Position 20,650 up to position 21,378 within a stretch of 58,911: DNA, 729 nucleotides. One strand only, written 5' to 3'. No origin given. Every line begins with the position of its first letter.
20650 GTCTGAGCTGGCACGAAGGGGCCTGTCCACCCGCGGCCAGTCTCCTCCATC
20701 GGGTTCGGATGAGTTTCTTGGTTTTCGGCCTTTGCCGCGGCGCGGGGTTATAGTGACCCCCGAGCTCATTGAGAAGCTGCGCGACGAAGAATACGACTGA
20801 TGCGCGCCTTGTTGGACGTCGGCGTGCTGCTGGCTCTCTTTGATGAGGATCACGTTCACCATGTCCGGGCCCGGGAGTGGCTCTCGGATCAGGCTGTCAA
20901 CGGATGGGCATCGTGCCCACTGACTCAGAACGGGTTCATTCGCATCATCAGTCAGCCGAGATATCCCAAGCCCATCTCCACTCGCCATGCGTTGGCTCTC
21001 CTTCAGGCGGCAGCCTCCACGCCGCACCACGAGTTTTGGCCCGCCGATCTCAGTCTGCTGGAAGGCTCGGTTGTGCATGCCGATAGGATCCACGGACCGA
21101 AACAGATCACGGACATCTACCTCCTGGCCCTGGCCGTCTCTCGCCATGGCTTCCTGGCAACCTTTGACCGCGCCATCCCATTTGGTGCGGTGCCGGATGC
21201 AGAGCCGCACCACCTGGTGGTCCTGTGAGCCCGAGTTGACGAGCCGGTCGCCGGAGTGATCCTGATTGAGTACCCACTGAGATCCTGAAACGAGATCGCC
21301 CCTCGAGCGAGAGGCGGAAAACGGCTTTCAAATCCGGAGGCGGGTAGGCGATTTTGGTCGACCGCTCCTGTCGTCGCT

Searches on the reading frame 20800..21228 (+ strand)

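Call 75: search_protein_families(library=pfam, proteins=[window:20800-21228:+], max_evalue=0.001)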
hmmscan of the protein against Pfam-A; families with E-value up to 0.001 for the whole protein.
window:20800-21228:+ (142 aa): 1 family
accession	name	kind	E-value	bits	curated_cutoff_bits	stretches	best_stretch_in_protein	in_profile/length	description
PF01850.27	PIN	-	2.7e-07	31.7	23.6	1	4-125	2-113/120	PIN domain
